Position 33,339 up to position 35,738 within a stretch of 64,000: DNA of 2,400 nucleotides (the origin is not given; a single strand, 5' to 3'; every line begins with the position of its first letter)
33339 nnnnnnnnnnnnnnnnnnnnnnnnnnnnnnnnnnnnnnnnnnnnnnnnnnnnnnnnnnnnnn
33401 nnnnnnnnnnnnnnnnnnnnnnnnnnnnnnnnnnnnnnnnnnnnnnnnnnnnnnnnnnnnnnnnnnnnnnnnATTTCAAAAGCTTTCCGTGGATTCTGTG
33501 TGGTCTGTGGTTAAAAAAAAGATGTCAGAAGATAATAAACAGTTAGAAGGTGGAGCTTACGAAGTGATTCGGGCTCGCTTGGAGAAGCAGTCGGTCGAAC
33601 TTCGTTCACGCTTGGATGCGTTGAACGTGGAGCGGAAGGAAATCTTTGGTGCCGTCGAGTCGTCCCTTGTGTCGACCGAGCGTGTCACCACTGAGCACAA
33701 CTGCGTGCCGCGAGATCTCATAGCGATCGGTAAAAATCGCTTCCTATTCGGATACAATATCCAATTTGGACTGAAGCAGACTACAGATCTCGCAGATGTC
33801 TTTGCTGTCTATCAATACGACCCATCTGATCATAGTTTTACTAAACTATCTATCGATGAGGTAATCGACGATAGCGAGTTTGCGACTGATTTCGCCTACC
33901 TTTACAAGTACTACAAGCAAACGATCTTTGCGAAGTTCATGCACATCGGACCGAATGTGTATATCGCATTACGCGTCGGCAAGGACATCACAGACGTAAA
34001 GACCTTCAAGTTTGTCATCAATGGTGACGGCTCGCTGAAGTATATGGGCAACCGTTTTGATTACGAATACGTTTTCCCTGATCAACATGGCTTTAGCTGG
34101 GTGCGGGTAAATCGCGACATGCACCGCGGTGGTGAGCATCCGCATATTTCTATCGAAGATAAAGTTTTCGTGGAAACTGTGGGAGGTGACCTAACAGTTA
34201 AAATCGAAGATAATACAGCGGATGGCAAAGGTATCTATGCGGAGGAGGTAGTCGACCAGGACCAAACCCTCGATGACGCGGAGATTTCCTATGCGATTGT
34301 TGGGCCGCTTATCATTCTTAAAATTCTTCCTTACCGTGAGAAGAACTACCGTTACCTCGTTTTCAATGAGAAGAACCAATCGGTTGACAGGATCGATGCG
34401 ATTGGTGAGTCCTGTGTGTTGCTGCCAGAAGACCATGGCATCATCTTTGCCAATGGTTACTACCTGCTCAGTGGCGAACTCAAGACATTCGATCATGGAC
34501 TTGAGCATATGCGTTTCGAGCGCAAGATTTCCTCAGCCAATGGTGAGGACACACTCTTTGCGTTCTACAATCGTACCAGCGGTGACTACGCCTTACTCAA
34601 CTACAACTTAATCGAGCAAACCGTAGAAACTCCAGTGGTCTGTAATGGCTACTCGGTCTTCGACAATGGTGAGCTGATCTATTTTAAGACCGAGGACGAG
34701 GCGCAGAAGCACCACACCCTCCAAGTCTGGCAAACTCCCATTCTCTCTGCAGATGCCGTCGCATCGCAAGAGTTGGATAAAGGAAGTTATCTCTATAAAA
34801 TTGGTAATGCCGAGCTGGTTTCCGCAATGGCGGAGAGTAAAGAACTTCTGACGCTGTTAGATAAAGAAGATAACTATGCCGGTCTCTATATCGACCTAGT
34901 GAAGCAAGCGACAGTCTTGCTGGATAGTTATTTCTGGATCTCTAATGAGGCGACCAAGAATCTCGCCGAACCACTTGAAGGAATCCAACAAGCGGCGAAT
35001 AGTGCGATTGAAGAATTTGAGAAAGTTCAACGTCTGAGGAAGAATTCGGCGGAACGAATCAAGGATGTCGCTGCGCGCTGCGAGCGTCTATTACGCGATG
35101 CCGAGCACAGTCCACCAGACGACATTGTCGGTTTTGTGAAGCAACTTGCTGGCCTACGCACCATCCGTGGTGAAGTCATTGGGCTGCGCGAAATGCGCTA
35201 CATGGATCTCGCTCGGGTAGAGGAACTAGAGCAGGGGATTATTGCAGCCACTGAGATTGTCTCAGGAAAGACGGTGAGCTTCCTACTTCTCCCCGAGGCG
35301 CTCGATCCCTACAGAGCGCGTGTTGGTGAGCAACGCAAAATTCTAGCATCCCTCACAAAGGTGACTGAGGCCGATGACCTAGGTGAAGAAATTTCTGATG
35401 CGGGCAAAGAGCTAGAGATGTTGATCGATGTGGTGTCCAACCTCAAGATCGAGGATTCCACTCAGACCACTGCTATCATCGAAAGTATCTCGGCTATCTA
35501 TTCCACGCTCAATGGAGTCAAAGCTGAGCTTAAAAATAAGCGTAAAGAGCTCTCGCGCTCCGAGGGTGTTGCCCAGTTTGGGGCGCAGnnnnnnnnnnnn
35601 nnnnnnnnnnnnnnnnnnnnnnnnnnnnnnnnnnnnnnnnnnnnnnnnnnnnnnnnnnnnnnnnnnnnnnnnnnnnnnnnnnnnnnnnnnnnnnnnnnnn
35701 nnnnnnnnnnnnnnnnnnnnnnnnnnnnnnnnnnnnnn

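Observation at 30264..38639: Flotillin/NfeD pair co-transcribed with a GxxExxY nuclease-fold protein and a giant AAA+ protein: a candidate undescribed membrane-associated system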

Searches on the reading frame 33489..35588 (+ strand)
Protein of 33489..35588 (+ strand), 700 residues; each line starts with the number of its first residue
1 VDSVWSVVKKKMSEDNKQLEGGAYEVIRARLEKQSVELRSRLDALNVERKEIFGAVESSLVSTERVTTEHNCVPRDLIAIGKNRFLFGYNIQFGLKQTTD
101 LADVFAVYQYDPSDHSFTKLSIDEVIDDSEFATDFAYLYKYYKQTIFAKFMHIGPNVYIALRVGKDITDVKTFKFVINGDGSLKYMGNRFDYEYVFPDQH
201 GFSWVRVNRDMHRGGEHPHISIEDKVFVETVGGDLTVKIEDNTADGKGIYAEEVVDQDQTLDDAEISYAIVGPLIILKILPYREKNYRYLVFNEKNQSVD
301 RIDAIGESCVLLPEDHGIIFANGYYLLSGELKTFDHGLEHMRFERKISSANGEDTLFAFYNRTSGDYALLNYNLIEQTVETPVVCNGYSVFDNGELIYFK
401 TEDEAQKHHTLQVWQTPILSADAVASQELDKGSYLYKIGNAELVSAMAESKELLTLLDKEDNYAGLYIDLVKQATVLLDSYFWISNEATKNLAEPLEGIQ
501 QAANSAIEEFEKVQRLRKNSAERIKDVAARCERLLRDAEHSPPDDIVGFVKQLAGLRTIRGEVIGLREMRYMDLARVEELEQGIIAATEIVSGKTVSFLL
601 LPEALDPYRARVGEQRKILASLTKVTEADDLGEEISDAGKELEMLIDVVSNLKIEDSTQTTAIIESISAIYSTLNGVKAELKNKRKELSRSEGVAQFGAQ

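Call 20: search_protein_representatives(protein=window:33489-35588:+)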
Query: 700 residues. Proteins with E-value up to 0.001 (for the whole library): 943; up to 1e-10: 648; up to 1e-30: 282. The best 150 are listed.
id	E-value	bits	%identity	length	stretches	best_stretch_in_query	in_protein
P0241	1.8e-266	902.3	58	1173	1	17-700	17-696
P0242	5.0e-231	785.2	52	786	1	15-700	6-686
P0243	3.0e-221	752.9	51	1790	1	17-700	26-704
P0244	9.1e-209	711.6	49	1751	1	18-700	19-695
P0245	1.4e-208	711.1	49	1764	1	16-700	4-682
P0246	1.1e-201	688.2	48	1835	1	15-700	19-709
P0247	8.6e-200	682.0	46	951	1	17-700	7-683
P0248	2.6e-199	680.4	46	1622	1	19-700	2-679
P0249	6.1e-199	679.2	47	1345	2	182-700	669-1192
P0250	7.3e-193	659.1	46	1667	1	19-700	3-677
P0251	1.0e-190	652.0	54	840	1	18-565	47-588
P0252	6.6e-187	639.4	45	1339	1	19-700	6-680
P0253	1.1e-185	635.4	44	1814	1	17-700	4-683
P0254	9.0e-179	612.5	42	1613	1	17-700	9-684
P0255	6.8e-178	609.6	43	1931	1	17-700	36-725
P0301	3.9e-134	465.0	34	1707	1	20-700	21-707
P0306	6.5e-128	444.5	33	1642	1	16-700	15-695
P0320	2.4e-119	416.2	33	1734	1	19-699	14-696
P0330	1.9e-107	376.9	29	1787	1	14-682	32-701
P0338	1.3e-103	364.2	30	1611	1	19-700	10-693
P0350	1.3e-95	337.8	30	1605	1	20-700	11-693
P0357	1.4e-89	317.8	28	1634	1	18-699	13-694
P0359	3.0e-89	316.7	29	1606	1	19-698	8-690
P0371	4.1e-82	293.2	29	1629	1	23-699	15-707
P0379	1.7e-74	268.0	28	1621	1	14-698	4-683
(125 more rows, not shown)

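Call 51: list_cluster_members(proteins=[P0306, P0320, P0330, P0338, P0350, P0357, P0359, P0371, P0379, P0301])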
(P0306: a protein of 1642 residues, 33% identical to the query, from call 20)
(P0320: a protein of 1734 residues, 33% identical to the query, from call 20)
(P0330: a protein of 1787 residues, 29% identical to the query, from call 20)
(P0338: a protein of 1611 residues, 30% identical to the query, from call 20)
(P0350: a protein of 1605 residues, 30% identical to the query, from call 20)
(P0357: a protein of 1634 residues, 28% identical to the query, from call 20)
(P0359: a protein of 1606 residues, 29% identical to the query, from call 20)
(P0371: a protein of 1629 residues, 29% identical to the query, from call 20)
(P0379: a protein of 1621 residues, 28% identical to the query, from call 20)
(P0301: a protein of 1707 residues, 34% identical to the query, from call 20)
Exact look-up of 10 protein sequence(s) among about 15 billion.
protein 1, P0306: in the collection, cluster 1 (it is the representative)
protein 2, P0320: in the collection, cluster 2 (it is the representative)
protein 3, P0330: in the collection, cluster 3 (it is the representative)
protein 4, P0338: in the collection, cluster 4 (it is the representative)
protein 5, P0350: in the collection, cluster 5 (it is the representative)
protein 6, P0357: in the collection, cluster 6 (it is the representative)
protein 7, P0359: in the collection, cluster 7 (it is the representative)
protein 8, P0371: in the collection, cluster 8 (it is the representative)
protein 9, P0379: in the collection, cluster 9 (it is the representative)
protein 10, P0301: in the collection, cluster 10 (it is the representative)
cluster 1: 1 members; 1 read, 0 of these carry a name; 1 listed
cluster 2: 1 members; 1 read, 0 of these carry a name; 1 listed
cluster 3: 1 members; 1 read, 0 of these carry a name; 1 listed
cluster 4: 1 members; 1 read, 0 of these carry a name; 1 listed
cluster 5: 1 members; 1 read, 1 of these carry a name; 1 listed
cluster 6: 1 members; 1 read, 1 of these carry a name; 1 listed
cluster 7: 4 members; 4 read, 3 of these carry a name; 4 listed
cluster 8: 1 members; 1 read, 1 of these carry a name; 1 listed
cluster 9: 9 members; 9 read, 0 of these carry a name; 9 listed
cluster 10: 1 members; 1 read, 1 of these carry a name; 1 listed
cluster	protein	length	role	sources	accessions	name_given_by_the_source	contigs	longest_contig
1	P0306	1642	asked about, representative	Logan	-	-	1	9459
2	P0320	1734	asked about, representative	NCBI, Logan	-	-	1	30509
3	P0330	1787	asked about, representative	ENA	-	-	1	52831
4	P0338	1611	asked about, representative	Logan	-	-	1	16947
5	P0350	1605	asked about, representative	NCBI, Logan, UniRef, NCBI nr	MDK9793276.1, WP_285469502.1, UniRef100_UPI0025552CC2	DNA repair ATPase [Vibrio sp. D431a] | DNA repair ATPase n=1 Tax=Vibrio sp. D431a TaxID=2837388 RepID=UPI0025552CC2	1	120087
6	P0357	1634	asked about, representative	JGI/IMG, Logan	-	hypothetical protein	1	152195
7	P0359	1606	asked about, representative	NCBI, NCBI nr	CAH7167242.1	conserved hypothetical protein [Vibrio chagasii]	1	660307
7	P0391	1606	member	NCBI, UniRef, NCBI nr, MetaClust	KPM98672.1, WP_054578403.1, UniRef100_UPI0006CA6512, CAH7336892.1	DNA repair ATPase [Vibrio alginolyticus] | DNA repair ATPase n=1 Tax=Vibrio alginolyticus TaxID=663 RepID=UPI0006CA6512 | status=active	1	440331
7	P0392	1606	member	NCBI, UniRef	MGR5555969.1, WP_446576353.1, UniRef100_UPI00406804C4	DNA repair ATPase [Vibrio fortis] | DNA repair ATPase n=1 Tax=Vibrio fortis TaxID=212667 RepID=UPI00406804C4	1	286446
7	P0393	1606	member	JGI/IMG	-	-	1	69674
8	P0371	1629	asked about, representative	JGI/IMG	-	hypothetical protein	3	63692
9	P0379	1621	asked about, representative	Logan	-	-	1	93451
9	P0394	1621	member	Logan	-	-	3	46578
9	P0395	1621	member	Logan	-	-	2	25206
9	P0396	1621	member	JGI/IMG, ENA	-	-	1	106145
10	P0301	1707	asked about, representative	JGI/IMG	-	hypothetical protein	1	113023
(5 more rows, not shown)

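Call 52: search_dna_similar(query=P0391, collection=plasmids, mode=protein, max_rows=15)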
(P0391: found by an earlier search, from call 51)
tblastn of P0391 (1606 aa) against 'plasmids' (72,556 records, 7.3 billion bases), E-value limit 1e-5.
Records with a match: 13; places in all: 13; records where one place covers at least 80% of the query: 13.
Best place of each record, by identity: <60% 13.
By first word of the organism name: Streptomyces 3; Deinococcus 2; Proteus 2; Vibrio 1; Photobacterium 1; Pseudomonas 1; Nonomuraea 1; Halomonas 1; Hymenobacter 1.
By predicted mobility (MOB-suite, as given by PLSDB): non-mobilizable 10; mobilizable 3.
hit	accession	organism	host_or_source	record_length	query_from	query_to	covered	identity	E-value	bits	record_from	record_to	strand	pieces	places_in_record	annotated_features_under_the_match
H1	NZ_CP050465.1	Vibrio campbellii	single cell,seawater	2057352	4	1589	99%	35.6%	0e+0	1012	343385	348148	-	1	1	none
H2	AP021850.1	Deinococcus grandis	-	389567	10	1603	99%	33.5%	0e+0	875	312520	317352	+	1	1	hypothetical protein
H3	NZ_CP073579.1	Photobacterium sp. GJ3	-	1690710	4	1582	90%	37.0%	3e-162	1001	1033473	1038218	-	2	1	record has no annotation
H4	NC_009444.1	Pseudomonas fluorescens SBW25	-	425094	3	1603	100%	33.0%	0e+0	887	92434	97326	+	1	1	DNA repair ATPase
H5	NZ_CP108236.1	Streptomyces sp. NBC_00080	-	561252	9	1589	98%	33.2%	0e+0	870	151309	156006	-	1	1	DNA repair ATPase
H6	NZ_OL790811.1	Proteus mirabilis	-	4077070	3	1582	88%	36.9%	2e-144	973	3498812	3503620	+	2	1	none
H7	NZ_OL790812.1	Proteus mirabilis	-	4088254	3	1582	88%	36.9%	2e-144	973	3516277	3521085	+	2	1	none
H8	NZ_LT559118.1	Nonomuraea gerenzanensis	-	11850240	9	1589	98%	32.9%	0e+0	885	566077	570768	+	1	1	none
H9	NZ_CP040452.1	Halomonas sp. PA16-9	-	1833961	2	1582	98%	32.5%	0e+0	900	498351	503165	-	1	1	none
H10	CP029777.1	Deinococcus actinosclerus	mixed culture,wastewater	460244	6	1606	89%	35.5%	1e-132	883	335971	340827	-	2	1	DNA repair protein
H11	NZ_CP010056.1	Hymenobacter sp. DG25B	single cell,soil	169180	11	1593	99%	31.4%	0e+0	825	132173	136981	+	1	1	DNA repair ATPase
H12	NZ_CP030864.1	Streptomyces globosus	cell culture,environment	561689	9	1578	88%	32.6%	1e-113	757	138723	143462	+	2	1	DNA repair ATPase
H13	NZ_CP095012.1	Streptomyces sp. 2P-4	cell culture,mudflats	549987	9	1578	88%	32.6%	2e-113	754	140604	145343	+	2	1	DNA repair ATPase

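Call 53: get_annotated_region(hit=H4, flank=7000)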
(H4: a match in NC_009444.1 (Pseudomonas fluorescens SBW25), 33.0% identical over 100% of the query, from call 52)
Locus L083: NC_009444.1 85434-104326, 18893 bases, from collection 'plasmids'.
description: Pseudomonas fluorescens SBW25 plasmid pQBR103, complete sequence
organism: Pseudomonas fluorescens SBW25 (NCBI taxid 216595)
taxonomy: Bacteria; Pseudomonadota; Gammaproteobacteria; Pseudomonadales; Pseudomonadaceae; Pseudomonas; Pseudomonas fluorescens; Pseudomonas fluorescens SBW25
host: -; source: -; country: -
typing (MOB-suite, as given by PLSDB): non-mobilizable; replicon rep_cluster_1081; mating-pair formation MPF_I
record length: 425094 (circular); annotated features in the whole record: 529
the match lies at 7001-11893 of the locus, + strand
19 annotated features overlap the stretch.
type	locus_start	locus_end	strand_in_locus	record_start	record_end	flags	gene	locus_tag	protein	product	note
CDS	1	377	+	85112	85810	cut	-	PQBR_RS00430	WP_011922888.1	PspA/IM30 family protein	-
CDS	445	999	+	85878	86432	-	-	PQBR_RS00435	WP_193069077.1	rhomboid family intramembrane serine protease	-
CDS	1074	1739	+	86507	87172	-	-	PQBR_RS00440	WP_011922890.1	DUF2491 family protein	-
CDS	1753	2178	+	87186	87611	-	-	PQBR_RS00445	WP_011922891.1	DUF350 domain-containing protein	-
CDS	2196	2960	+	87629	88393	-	-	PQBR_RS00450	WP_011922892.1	DUF1190 domain-containing protein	-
CDS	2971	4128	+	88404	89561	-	-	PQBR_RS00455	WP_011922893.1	glutathionylspermidine synthase family protein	-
CDS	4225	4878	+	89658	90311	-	-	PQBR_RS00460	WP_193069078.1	hypothetical protein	-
CDS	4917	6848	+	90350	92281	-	-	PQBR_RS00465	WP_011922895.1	SPFH domain-containing protein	-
CDS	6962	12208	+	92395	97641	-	-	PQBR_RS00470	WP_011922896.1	DNA repair ATPase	-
CDS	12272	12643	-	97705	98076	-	-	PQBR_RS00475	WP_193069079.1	histone-like nucleoid-structuring protein, MvaT/MvaU family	GO:0071824 - protein-DNA complex organization [Evidence IEA]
CDS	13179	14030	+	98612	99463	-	-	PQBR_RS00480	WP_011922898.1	hypothetical protein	-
CDS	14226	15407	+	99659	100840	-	-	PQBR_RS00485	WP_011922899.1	C2H2-type zinc finger protein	-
CDS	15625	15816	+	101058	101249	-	-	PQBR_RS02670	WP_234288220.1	hypothetical protein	-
CDS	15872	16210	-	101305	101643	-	-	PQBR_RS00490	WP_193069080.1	hypothetical protein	-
CDS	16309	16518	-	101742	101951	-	-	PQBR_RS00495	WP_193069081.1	hypothetical protein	-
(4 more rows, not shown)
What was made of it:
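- A PspA/IM30-DUF2491-DUF350-DUF1190 cluster directly upstream on pQBR103 (call 53).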

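Call 54: get_annotated_region(hit=H5, flank=7000)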
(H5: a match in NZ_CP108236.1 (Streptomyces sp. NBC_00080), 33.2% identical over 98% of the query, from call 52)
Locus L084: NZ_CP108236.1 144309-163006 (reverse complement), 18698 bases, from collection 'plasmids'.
description: Streptomyces sp. NBC_00080 plasmid unnamed1, complete sequence
organism: Streptomyces sp. NBC_00080 (NCBI taxid 2975645)
taxonomy: Bacteria; Actinomycetota; Actinomycetes; Kitasatosporales; Streptomycetaceae; Streptomyces; Streptomyces sp. NBC 00080
host: -; source: -; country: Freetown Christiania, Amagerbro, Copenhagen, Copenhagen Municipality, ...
typing (MOB-suite, as given by PLSDB): non-mobilizable; replicon rep_cluster_43
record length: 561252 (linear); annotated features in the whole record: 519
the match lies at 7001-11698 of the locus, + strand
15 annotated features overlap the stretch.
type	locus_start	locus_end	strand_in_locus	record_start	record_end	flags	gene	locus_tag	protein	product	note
CDS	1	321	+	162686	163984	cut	-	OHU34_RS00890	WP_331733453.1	ArsB/NhaD family transporter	-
CDS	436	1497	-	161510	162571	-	-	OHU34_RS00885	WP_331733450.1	helix-turn-helix domain-containing protein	-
CDS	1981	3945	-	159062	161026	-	-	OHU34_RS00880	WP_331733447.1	NAD-binding protein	GO:0006813 - potassium ion transport [Evidence IEA]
CDS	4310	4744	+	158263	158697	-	-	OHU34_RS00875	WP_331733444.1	hypothetical protein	-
CDS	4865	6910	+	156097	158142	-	-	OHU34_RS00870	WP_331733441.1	flotillin family protein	-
CDS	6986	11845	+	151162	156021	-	-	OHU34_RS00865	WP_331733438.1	DNA repair ATPase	-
CDS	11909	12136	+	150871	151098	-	-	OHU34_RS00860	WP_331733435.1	hypothetical protein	-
CDS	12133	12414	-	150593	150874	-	-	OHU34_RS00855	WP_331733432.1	hypothetical protein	-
CDS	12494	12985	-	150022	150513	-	-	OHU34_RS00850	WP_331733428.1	CBS domain-containing protein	-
CDS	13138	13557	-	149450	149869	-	-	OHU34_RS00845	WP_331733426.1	hypothetical protein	-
CDS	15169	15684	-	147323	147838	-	-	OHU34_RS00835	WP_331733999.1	hypothetical protein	-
CDS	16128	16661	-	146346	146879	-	-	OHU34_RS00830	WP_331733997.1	TerD family protein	-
CDS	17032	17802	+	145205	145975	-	-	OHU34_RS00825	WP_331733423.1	hypothetical protein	-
CDS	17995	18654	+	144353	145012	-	-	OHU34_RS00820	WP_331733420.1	superoxide dismutase family protein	-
CDS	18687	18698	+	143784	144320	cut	-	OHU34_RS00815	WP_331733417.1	copper resistance protein CopC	-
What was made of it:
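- TerD nearby in Streptomyces (call 54).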

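Call 55: get_annotated_region(hit=H10, flank=7000)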
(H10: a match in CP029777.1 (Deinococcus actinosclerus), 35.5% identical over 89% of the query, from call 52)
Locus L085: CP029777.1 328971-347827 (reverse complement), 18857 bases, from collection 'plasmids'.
description: Deinococcus actinosclerus strain SJTR plasmid unnamed3, complete sequence
organism: Deinococcus actinosclerus (NCBI taxid 1768108)
taxonomy: Bacteria; Deinococcota; Deinococci; Deinococcales; Deinococcaceae; Deinococcus; Deinococcus actinosclerus
host: -; source: mixed culture,wastewater; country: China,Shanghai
typing (MOB-suite, as given by PLSDB): non-mobilizable
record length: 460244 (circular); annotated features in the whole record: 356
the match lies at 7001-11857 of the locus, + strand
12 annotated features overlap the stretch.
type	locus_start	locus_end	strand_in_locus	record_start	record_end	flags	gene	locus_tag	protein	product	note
CDS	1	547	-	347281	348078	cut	modB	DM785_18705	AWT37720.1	molybdate ABC transporter permease subunit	-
CDS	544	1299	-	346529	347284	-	modA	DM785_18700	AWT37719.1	molybdate ABC transporter substrate-binding protein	-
CDS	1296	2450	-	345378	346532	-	-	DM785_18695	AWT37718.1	XRE family transcriptional regulator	-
CDS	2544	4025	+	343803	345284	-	-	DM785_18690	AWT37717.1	GGDEF domain-containing protein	-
CDS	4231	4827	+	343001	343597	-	-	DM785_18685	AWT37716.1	hypothetical protein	-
CDS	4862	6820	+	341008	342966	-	-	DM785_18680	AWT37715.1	hypothetical protein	-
CDS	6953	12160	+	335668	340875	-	-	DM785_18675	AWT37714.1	DNA repair protein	-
CDS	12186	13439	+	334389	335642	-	-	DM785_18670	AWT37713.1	glycerate kinase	-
CDS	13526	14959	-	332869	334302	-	-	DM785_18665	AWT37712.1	guanine permease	-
CDS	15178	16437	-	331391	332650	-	-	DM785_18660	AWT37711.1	transcriptional regulator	-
CDS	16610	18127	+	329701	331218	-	hpaE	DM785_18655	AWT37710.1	5-carboxymethyl-2-hydroxymuconate semialdehyde dehydrogenase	-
CDS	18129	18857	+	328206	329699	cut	hpaB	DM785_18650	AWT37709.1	4-hydroxyphenylacetate 3-monooxygenase, oxygenase component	-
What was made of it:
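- The distribution is patchy and includes megaplasmids: pQBR103, Streptomyces and Deinococcus plasmids (calls 52-55).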

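Call 94: get_annotated_region(hit=H1, flank=7000)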
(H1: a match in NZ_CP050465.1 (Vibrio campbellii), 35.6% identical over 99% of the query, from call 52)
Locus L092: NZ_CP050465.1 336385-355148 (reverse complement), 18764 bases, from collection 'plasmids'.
description: Vibrio campbellii strain LJC015 plasmid unnamed1, complete sequence
organism: Vibrio campbellii (NCBI taxid 680)
taxonomy: Bacteria; Pseudomonadota; Gammaproteobacteria; Vibrionales; Vibrionaceae; Vibrio; Vibrio campbellii
host: -; source: single cell,seawater; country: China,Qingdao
typing (MOB-suite, as given by PLSDB): non-mobilizable
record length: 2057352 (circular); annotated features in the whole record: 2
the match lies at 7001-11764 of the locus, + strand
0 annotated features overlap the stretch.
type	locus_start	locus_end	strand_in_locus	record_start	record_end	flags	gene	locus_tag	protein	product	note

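Call 95: get_annotated_region(hit=H6, flank=7000)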
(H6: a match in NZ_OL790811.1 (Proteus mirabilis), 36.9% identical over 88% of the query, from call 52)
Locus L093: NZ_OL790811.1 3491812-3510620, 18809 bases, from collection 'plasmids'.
description: Proteus mirabilis strain H63 plasmid unnamed, complete sequence
organism: Proteus mirabilis (NCBI taxid 584)
taxonomy: Bacteria; Pseudomonadota; Gammaproteobacteria; Enterobacterales; Morganellaceae; Proteus; Proteus mirabilis
host: -; source: -; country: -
typing (MOB-suite, as given by PLSDB): mobilizable; relaxase MOBP
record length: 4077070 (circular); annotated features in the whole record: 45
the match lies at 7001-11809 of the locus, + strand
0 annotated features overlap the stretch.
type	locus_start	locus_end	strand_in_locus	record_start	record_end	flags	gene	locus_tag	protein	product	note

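Call 96: get_annotated_region(hit=H9, flank=7000)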
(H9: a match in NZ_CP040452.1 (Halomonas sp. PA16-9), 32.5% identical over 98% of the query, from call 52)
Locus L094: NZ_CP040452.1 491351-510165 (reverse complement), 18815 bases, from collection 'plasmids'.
description: Halomonas sp. PA16-9 plasmid p_unnamed1, complete sequence
organism: Halomonas sp. PA16-9 (NCBI taxid 2576841)
taxonomy: Bacteria; Pseudomonadota; Gammaproteobacteria; Oceanospirillales; Halomonadaceae; Halomonas; Halomonas sp. PA16-9
host: -; source: -; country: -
typing (MOB-suite, as given by PLSDB): non-mobilizable
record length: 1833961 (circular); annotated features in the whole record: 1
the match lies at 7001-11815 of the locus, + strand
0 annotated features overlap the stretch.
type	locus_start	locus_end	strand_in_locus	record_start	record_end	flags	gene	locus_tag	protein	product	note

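Call 112: search_protein_families(library=pfam, proteins=[L092:11849-12553:+, L092:12569-13627:+, L092:2168-3157:+, L092:1325-2110:+, L093:12640-13605:+, L093:2883-3479:-, L094:2089-3054:+, L094:12035-12589:-, L085:2544-4025:+, L084:11909-12136:+], max_evalue=0.001)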
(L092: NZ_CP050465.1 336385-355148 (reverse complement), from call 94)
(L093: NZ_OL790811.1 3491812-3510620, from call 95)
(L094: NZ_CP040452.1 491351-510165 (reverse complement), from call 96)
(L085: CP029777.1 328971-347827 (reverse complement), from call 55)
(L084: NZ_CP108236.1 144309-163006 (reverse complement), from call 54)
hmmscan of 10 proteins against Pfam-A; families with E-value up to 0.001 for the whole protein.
L092:11849-12553:+ (234 aa): 2 families
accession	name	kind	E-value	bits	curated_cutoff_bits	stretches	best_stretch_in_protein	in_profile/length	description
PF13091.12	PLDc_2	-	2.3e-30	105.6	27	1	102-225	1-132/132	PLD-like domain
PF07894.18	SACK1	-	0.00097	19.2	21.4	0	173-226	218-270/274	Scaffolding anchor of CK1 domain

L092:12569-13627:+ (352 aa): 1 family
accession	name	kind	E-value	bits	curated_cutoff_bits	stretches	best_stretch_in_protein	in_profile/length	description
PF05816.16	TelA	-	2.4e-78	264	30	1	22-349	3-331/332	Toxic anion resistance protein (TelA)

L092:2168-3157:+ (329 aa): 1 family
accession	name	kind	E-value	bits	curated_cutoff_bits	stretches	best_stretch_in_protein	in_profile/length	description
PF04228.19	Zn_peptidase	-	1.6e-101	340.1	23.2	1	30-326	1-290/290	Putative neutral zinc metallopeptidase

L092:1325-2110:+ (261 aa): 0 families

L093:12640-13605:+ (321 aa): 3 families
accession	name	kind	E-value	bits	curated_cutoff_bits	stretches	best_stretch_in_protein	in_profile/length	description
PF12833.13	HTH_18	-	6.7e-18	65.2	33.6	1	237-316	2-79/80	Helix-turn-helix domain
PF00165.29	HTH_AraC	-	4.1e-15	55.9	26.6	1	280-316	7-42/42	Bacterial regulatory helix-turn-helix proteins, AraC family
PF14525.12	AraC_binding_2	-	1.1e-11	45.2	27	1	36-196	14-171/173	AraC-binding-like domain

L093:2883-3479:- (198 aa): 1 family
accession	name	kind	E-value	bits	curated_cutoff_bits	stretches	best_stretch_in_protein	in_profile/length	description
PF04011.17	LemA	-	1.6e-49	168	26.2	1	37-196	2-149/149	LemA family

L094:2089-3054:+ (321 aa): 1 family
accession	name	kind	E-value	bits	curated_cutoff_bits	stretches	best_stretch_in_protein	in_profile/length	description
PF07670.19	Gate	-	3.2e-12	47.3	29.6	2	25-112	2-93/104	Nucleoside recognition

L094:12035-12589:- (184 aa): 1 family
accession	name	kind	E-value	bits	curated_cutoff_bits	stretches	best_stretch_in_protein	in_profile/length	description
PF13453.11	Zn_ribbon_TFIIB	-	2.5e-09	36.8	22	1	2-44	1-41/41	Transcription factor zinc-finger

L085:2544-4025:+ (493 aa): 4 families
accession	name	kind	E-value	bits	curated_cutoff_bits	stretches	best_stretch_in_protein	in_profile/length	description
PF00990.26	GGDEF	-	6.1e-23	81.8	23.8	1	351-488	3-158/161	Diguanylate cyclase, GGDEF domain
PF01590.32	GAF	-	1.4e-18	68.2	22.4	1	28-155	3-130/133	GAF domain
PF13185.12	GAF_2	-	1.9e-13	51.3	28.6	1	31-154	8-131/136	GAF domain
PF13492.12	GAF_3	-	0.0006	20.7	27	0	35-159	10-128/129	GAF domain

L084:11909-12136:+ (75 aa): 0 families
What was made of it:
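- PLDc_2 and TelA directly downstream in Vibrio, and LemA beside the trio in Proteus (call 112).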
